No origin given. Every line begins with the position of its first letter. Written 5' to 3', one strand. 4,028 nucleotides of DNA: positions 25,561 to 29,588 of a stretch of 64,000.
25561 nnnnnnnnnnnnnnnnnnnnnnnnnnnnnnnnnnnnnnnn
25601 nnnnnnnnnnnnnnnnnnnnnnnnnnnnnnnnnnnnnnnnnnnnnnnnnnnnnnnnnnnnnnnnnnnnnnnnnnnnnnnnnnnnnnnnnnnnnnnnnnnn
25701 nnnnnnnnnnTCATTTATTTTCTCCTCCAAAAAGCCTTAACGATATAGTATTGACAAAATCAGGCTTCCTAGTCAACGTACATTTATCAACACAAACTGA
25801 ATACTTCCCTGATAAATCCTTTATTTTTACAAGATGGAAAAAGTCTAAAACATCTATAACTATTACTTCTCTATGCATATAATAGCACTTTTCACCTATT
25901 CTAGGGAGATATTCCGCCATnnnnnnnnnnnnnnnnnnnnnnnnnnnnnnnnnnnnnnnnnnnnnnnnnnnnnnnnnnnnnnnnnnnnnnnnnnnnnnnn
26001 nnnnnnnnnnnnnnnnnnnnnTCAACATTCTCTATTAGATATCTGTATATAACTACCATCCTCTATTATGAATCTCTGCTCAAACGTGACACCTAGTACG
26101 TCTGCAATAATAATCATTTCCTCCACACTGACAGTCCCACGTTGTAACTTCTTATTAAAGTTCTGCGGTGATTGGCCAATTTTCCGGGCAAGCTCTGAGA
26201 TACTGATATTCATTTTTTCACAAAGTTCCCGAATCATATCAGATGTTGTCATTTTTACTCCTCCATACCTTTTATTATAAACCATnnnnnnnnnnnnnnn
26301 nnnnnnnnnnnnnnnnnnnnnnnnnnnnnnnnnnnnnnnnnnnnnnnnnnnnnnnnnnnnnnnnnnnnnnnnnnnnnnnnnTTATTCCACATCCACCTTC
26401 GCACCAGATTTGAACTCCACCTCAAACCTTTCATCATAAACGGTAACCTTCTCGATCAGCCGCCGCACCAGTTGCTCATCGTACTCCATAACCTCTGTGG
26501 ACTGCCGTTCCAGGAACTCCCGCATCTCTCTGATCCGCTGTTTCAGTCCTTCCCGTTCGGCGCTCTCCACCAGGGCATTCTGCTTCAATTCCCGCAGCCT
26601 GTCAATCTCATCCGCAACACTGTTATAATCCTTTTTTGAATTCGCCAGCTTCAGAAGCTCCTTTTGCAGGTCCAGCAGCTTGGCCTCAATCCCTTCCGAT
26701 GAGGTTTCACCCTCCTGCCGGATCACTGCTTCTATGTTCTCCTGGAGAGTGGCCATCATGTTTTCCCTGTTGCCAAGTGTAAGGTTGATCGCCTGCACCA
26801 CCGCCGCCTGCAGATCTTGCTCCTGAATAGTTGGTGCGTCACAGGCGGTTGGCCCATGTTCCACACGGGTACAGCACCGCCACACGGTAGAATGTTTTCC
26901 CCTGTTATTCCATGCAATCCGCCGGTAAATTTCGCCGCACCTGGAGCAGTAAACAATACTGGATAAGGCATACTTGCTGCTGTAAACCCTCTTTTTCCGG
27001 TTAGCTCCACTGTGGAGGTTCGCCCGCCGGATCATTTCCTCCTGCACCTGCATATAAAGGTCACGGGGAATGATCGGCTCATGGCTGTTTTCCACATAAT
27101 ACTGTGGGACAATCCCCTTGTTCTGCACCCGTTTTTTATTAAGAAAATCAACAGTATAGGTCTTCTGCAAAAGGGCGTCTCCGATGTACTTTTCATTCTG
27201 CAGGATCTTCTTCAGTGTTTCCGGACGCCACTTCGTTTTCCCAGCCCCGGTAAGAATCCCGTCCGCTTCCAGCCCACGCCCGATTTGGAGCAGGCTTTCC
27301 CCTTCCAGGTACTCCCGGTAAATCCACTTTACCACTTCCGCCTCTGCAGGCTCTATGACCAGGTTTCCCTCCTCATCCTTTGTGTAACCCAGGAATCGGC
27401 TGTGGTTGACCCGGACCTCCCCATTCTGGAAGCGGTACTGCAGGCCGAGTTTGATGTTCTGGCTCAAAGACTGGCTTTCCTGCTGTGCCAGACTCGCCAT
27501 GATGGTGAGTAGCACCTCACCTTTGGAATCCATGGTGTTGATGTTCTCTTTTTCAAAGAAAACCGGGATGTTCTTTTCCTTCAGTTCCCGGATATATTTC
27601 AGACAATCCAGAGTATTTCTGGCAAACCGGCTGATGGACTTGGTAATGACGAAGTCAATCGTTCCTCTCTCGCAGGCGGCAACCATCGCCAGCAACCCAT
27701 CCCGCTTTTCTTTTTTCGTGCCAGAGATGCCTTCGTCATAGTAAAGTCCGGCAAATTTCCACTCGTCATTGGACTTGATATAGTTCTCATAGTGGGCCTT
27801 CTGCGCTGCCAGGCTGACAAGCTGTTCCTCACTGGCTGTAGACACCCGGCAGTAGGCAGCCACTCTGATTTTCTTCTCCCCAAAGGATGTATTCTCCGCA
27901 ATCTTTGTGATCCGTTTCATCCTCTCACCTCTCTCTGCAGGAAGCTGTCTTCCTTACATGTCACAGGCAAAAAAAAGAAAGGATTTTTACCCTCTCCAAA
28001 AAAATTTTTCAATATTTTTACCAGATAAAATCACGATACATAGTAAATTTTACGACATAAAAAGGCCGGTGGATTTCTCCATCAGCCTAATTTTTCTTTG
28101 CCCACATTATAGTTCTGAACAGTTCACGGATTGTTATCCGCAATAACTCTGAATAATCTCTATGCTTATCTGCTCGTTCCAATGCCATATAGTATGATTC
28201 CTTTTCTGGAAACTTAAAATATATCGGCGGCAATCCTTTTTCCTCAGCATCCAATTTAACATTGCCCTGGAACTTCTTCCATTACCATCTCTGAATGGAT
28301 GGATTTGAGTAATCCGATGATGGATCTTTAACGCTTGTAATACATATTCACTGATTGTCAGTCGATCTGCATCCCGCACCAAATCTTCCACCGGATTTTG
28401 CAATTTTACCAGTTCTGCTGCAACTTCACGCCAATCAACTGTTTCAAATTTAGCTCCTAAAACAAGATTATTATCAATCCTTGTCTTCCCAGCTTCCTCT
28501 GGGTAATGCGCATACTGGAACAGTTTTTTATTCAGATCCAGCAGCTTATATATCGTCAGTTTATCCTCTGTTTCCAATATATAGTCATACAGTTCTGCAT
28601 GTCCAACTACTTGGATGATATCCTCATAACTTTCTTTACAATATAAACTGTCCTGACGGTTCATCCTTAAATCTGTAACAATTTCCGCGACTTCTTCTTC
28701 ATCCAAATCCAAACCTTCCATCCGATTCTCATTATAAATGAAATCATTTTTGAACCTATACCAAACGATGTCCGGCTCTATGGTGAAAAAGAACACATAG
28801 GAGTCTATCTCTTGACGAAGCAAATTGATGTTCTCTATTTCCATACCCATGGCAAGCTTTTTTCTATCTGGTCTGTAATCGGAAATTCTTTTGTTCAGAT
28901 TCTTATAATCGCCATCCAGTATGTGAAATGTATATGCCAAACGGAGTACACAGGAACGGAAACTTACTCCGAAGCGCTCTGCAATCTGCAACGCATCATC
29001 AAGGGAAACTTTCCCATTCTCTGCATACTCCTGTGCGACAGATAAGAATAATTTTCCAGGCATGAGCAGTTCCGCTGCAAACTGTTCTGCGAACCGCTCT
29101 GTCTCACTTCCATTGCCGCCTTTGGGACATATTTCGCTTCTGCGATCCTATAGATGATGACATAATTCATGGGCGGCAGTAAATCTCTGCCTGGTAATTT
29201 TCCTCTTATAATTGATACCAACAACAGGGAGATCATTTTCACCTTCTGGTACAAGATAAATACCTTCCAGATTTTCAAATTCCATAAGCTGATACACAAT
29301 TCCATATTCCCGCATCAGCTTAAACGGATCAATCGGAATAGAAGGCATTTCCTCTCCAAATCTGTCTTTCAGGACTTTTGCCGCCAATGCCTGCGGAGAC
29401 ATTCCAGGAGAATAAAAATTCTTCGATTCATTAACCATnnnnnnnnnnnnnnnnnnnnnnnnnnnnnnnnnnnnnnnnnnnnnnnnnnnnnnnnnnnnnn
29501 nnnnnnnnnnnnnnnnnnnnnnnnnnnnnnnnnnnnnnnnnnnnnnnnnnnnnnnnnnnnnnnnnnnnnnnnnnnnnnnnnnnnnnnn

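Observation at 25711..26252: Extra 69-aa gene translationally coupled to the Lamassu-like effector, preceded by an Xre regulator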

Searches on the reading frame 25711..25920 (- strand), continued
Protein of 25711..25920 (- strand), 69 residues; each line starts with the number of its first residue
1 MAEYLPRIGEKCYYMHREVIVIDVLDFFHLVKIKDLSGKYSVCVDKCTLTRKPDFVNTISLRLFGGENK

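Call 71: search_solved_structures(query=A4, max_evalue=10, show_alignments=2)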
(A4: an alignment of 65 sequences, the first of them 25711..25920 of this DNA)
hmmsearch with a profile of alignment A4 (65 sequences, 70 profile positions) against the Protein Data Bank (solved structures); distinct sequences matched with E-value up to 10: 8.
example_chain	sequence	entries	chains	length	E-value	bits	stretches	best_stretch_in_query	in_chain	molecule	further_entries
5fdk_A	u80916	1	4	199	0.44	13.3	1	2-41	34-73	Holliday junction resolvase RecU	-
1rzn_A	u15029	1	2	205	0.45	13.3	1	2-41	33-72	Recombination protein U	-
1zp7_A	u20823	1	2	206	0.45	13.3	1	2-41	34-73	Recombination protein U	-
9m4c_B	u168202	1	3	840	1.1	12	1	3-48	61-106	Depolymerase, capsule KN1-specific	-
9m4d_A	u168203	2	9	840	1.4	11.7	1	3-48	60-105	Probable tail spike protein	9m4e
1b5f_B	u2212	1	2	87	1.5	11.6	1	42-62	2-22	PROTEIN (CARDOSIN A)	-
7gnv_A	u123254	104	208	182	1.5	11.6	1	33-69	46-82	Protease 3C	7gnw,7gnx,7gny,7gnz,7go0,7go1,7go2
8cnx_A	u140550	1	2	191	1.6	11.5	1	33-69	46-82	Protease 3C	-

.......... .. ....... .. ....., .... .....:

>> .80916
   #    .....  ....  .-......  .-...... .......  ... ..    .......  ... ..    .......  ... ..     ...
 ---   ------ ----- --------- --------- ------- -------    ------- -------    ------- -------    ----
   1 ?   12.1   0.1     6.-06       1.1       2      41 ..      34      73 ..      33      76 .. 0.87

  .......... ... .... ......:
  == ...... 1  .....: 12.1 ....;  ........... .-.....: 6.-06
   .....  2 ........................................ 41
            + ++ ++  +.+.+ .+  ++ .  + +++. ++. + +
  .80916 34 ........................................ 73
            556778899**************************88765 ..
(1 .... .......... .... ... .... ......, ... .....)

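Call 88: search_protein_families(library=pfam, proteins=[P0164, P0219, P0237, L097:613-2064:-], max_evalue=0.1)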
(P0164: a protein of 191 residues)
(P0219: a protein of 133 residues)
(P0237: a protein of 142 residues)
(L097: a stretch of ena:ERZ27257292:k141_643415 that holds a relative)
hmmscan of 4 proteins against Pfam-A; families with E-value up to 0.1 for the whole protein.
P0164 (191 aa): 4 families
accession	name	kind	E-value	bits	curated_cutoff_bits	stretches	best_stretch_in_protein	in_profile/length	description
PF14354.12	Lar_restr_allev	-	3.9e-15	56.3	28.6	1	3-68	1-57/58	Restriction alleviation protein Lar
PF23204.1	KIF21A_2nd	-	0.018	15.8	27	1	47-126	10-88/90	KIF21A-like domain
PF05876.18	GpA_ATPase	-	0.023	14.8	25.6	0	7-59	196-240/247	Phage terminase large subunit gpA, ATPase domain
PF23447.1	DUF7128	-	0.024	15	25.7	1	39-64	9-31/44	Domain of unknown function (DUF7128)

P0219 (133 aa): 2 families
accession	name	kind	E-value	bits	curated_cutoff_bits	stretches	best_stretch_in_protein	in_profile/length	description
PF24292.1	DUF7479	-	0.057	14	27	1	11-45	3-38/60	Domain of unknown function (DUF7479)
PF17283.8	Zn_ribbon_SprT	-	0.072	13.6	28.1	0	7-48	1-34/38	SprT-like zinc ribbon domain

P0237 (142 aa): 0 families

L097:613-2064:- (483 aa): 0 families

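Call 89: search_protein_families(library=phrogs, proteins=[P0164, P0219, P0237, L097:613-2064:-], max_evalue=0.01)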
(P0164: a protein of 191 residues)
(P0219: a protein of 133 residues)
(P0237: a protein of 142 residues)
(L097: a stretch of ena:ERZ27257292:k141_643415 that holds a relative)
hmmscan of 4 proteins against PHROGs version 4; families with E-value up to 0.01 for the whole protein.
P0164 (191 aa): 2 families
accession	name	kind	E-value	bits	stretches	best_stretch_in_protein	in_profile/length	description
phrog_599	-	moron, auxiliary metabolic gene and host takeover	3.9e-14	54.4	1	2-73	71-131/262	Lar-like restriction alleviation protein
phrog_19812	-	unknown function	4.3e-07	31.3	1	4-107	5-91/138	-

P0219 (133 aa): 0 families

P0237 (142 aa): 0 families

L097:613-2064:- (483 aa): 2 families
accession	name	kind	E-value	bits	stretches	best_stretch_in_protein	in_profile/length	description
phrog_1014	-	unknown function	5.3e-17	62.6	1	153-435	206-509/567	-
phrog_6128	-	unknown function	0.00081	18.2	1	193-259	417-485/1200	-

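Call 90: find_related_loci(query=P0164, collection=viral_contigs, flank=6000)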
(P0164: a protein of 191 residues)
Query P0164 (191 aa) in viral_contigs; peptide patterns used: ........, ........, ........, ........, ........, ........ (x = any residue, [..] = any of these).
3 stretches matched a pattern, but none encodes a relative of the query by tblastn (E <= 1e-3).

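Call 93: find_encoding_contigs(protein=P0237, flank=6000, max_places=3)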
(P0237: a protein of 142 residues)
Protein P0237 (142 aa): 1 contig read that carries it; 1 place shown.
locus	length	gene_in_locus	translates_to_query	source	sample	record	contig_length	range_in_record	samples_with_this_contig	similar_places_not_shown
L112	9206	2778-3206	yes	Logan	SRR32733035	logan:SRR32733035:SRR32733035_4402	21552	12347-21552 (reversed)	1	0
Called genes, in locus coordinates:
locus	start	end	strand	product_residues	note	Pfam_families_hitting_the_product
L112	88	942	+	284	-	-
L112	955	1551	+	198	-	-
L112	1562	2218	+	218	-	PF13328:HD_4 (weak)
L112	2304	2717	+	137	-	-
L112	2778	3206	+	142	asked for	-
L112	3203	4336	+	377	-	PF13191:AAA_16 (faint), PF00004:AAA, PF07728:AAA_5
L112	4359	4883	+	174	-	-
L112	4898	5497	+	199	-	-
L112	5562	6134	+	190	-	PF06356:DUF1064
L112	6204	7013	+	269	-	PF08765:Mor (faint), PF12298:Bot1p (faint), PF02796:HTH_7 (faint), PF03374:ANT (faint), PF04545:Sigma70_r4 (faint), PF08220:HTH_DeoR (faint), PF13384:HTH_23 (faint), PF13404:HTH_AsnC-type (faint), +12 more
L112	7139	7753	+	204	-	-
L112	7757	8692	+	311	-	PF01145:Band_7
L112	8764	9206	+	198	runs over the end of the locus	-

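Call 101: fold_search(model_id=the predicted structure, library=viral)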
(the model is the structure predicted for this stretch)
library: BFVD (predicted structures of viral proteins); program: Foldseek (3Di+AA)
matches with E <= 10: 1153; with E <= 0.001: 0
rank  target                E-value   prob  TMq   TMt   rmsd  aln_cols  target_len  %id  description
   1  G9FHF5                1.5e-02  1.00  0.61  0.58   2.1        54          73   17  (no name in the UniProt tables at hand)
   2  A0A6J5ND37            2.1e-02  1.00  0.58  0.61   2.0        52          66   17  Uncharacterized protein [uncultured Caudovirales phage]
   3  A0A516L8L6            2.3e-02  1.00  0.61  0.21   5.6        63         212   24  (no name in the UniProt tables at hand)
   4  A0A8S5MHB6            2.5e-02  1.00  0.60  0.26   4.0        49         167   12  Uncharacterized protein [Podoviridae sp. ct1h53]
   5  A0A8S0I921            2.5e-02  1.00  0.61  0.64   7.8        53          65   21  (no name in the UniProt tables at hand)
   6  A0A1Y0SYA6            2.5e-02  0.99  0.55  0.26   8.1        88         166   17  (no name in the UniProt tables at hand)
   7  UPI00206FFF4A         2.7e-02  0.97  0.51  0.16  11.3        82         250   24  (no name look-up for this kind of identifier)
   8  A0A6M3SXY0            2.8e-02  1.00  0.60  0.72   2.3        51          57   18  Uncharacterized protein [Streptomyces phage Bmoc]
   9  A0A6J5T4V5            2.8e-02  1.00  0.62  0.58   7.4        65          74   11  Uncharacterized protein [uncultured Caudovirales phage]
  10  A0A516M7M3            3.0e-02  1.00  0.64  0.65   8.6        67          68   15  (no name in the UniProt tables at hand)
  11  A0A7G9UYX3            3.2e-02  1.00  0.52  0.59   4.0        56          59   16  Uncharacterized protein [Streptomyces phage Faust]
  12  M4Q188                3.4e-02  1.00  0.61  0.25   3.8        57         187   12  (no name in the UniProt tables at hand)
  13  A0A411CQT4            3.8e-02  1.00  0.59  0.58   2.9        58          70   10  Uncharacterized protein [Arthrobacter phage Sonali]
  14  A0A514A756            4.1e-02  0.99  0.61  0.35  11.0        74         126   12  (no name in the UniProt tables at hand)
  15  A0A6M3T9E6            4.3e-02  1.00  0.64  0.37   1.6        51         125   20  (no name in the UniProt tables at hand)
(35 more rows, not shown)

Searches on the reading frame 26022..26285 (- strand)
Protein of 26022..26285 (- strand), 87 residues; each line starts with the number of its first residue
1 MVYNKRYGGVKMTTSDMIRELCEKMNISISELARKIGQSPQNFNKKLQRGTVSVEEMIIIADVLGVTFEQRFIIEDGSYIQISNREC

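Call 3: search_protein_families(library=pfam, proteins=[window:26022-26285:-], max_evalue=0.1)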
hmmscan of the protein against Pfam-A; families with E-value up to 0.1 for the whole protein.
window:26022-26285:- (87 aa): 10 families
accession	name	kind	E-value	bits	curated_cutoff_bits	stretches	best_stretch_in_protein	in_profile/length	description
PF13443.12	HTH_26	-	1e-10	42.1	22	1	18-75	2-61/63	Cro/C1-type HTH DNA-binding domain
PF01381.28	HTH_3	-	1e-06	29.1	23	1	18-69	1-53/55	Helix-turn-helix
PF20075.5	DUF6471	-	0.00014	22.1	26.8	1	16-67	7-63/65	Domain of unknown function (DUF6471)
PF13693.12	HTH_35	-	0.00036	20.9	25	1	15-69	5-56/75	Winged helix-turn-helix DNA-binding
PF13412.12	HTH_24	-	0.0006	19.8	21.9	1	17-49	8-40/48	Winged helix-turn-helix DNA-binding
PF07022.19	Phage_CI_repr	-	0.0061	17.3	22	1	16-68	1-54/65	Bacteriophage CI repressor helix-turn-helix domain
PF00984.24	UDPG_MGDP_dh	-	0.011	16.2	25.4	1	9-50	15-56/94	UDP-glucose/GDP-mannose dehydrogenase family, central domain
PF04760.21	IF2_N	-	0.015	15.5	25.3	0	26-50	3-28/53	Translation initiation factor IF-2, N-terminal region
PF25212.1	HVO_A0114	-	0.033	14.4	27.6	1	16-48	26-58/84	HVO_A0114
PF06892.16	Phage_CP76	-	0.089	13.1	26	0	17-63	6-56/146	Phage regulatory protein CII (CP76)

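Call 4: search_protein_families(library=padloc, proteins=[window:26022-26285:-], max_evalue=0.1)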
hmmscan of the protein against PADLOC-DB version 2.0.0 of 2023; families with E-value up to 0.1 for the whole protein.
window:26022-26285:- (87 aa): 2 families
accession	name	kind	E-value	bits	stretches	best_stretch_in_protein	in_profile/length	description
PDLC04775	PDC-M69A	-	3.5e-05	22.3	1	17-70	11-65/113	-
PDLC04142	capH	-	0.032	13.3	1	12-70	5-64/103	capH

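Call 6: search_protein_families(library=phrogs, proteins=[window:26022-26285:-], max_evalue=0.1)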
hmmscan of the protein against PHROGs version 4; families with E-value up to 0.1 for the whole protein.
window:26022-26285:- (87 aa): 18 families
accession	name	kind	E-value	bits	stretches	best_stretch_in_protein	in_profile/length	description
phrog_8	-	transcription regulation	5.9e-09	36.8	1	5-67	68-131/346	transcriptional regulator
phrog_4583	-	transcription regulation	2.2e-08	35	1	15-69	12-67/81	transcriptional repressor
phrog_3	-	transcription regulation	8.5e-08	33.4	1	10-79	85-153/430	transcriptional repressor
phrog_38278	-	unknown function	1.1e-07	33.1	1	13-66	17-70/180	-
phrog_769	-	transcription regulation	8.4e-06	26.7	1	11-70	10-66/89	transcriptional repressor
phrog_4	-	transcription regulation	5.2e-05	23.4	1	10-69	129-189/400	transcriptional repressor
phrog_1373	-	transcription regulation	5.6e-05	24.2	1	14-73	64-124/166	transcriptional regulator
phrog_4779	-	transcription regulation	6.4e-05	24.4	1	12-63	1-52/98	transcriptional regulator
phrog_2439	-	transcription regulation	0.00031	20.7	1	12-69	6-64/367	transcriptional regulator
phrog_101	-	transcription regulation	0.001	19.8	1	13-65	22-78/203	CII-like transcriptional activator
phrog_32768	-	unknown function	0.0037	17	1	14-85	10-79/446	-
phrog_2967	-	transcription regulation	0.0045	17.5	1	12-67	9-65/225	transcriptional regulator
phrog_30822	-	unknown function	0.018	16.4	1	17-77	60-122/131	-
phrog_1728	-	transcription regulation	0.045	13.7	1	16-64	6-55/380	transcriptional regulator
phrog_7313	-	unknown function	0.058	13.9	1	40-84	143-186/264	-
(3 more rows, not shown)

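Call 7: search_protein_families(library=ncbifam, proteins=[window:26022-26285:-], max_evalue=0.1)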
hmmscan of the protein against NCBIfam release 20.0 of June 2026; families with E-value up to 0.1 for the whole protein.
window:26022-26285:- (87 aa): 5 families
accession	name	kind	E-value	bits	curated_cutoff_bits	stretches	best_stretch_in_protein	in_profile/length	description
TIGR02607.1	antidote_HigA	equivalog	0.0038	17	47.7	1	17-67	11-62/81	HigA family addiction module antitoxin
NF003162.0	PRK04140.1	equivalog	0.0054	15.8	263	1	14-69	127-183/317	transcriptional regulator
TIGR02675.1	tape_meas_nterm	domain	0.0067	16.7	21.35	1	15-56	33-74/75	tape measure protein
TIGR02612.1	mob_myst_A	hypoth_equivalog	0.028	14.3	122.6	1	6-73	18-88/150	mobile mystery protein A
TIGR00180.1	parB_part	domain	0.057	13.2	58.45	1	16-49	110-143/186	ParB/RepB/Spo0J family partition protein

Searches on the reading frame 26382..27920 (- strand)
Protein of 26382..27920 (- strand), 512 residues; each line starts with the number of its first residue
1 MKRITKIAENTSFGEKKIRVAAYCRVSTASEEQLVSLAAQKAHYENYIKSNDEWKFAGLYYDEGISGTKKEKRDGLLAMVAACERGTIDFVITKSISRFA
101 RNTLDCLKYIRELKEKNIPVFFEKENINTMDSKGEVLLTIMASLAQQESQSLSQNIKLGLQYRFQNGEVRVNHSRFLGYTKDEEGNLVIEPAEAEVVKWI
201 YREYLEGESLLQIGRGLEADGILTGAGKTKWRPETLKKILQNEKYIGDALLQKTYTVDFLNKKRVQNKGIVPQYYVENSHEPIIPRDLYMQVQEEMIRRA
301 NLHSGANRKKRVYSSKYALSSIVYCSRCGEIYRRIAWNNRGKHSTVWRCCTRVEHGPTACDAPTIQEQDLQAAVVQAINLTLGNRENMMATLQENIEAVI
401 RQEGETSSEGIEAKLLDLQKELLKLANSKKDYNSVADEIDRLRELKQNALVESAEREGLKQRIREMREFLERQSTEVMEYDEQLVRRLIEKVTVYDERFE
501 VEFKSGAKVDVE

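Call 3: search_protein_families(library=pfam, proteins=[window:26382-27920:-], max_evalue=0.1)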
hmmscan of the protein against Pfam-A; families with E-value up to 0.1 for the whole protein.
window:26382-27920:- (512 aa): 5 families
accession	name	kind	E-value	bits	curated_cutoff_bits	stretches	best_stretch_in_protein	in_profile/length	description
PF00239.26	Resolvase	-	1.8e-34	119.3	23.3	1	20-168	1-144/145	Resolvase, N terminal domain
PF07508.19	Recombinase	-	1.5e-23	83.5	21.1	1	191-297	1-100/102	Recombinase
PF13408.12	Zn_ribbon_recom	-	1.1e-12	48.6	25.3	1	319-379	2-58/58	Recombinase zinc beta ribbon domain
PF14287.11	DUF4368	-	0.041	14.5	25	0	460-497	6-45/67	Domain of unknown function (DUF4368)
PF02811.25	PHP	-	0.092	13.5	26.4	0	24-103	63-145/164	PHP domain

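Call 4: search_protein_families(library=padloc, proteins=[window:26382-27920:-], max_evalue=0.1)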
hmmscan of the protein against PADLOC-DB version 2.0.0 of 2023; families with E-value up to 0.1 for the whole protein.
window:26382-27920:- (512 aa): 1 family
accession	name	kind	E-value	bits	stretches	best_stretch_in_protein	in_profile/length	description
PDLC01142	Unk_03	-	0.014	13.6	1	414-490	78-150/186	"Alpha helical protein with coiled-coil region and maybe secreted or membrane (1 TM domain at N-terminus, but a weak TMH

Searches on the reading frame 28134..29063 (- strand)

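Call 3: search_protein_families(library=pfam, proteins=[window:28134-29063:-], max_evalue=0.1)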
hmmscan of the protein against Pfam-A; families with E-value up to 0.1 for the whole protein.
window:28134-29063:- (309 aa): 1 family
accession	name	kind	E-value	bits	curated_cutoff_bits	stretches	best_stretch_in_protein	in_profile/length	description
PF02661.23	Fic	-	2.4e-12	48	24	1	169-273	2-93/93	Fic/DOC family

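Call 4: search_protein_families(library=padloc, proteins=[window:28134-29063:-], max_evalue=0.1)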
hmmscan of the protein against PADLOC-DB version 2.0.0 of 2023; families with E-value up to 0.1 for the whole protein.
window:28134-29063:- (309 aa): 10 families
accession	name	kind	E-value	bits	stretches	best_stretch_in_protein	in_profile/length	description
PDLC04837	PDC-S04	-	9.2e-19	65.6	1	100-269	21-180/234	-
PDLC04836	PDC-S04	-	3e-18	63.9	1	100-282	21-196/244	-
PDLC04840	PDC-S04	-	1e-13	49.5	1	117-294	24-195/227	-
PDLC04839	PDC-S04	-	1e-11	42.9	1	154-280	41-166/205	-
PDLC03963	SoFic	-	2.8e-11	41.4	1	114-278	66-217/361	-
PDLC04838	PDC-S04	-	1.1e-08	33.2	1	166-277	60-166/209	-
PDLC04966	PDC-S24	-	2.9e-06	24.4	1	214-277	276-340/497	-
PDLC04842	PDC-S04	-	7.8e-05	20.5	1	252-276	109-133/202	-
PDLC04841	PDC-S04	-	0.00019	19.2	1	251-277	206-232/292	-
PDLC04141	capP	-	0.0022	15.6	1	1-43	113-151/242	capP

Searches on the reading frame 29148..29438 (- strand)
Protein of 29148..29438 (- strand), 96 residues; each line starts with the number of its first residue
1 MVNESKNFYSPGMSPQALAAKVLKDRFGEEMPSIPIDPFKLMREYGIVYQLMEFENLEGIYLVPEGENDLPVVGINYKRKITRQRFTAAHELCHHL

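Call 103: search_protein_families(library=pfam, proteins=[window:29148-29438:-], max_evalue=0.001)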
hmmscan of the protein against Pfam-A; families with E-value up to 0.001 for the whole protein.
window:29148-29438:- (96 aa): 1 family
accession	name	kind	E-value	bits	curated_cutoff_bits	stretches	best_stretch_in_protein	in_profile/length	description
PF06114.19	Peptidase_M78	-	6.6e-05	23.1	22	1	69-96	27-54/123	IrrE N-terminal-like domain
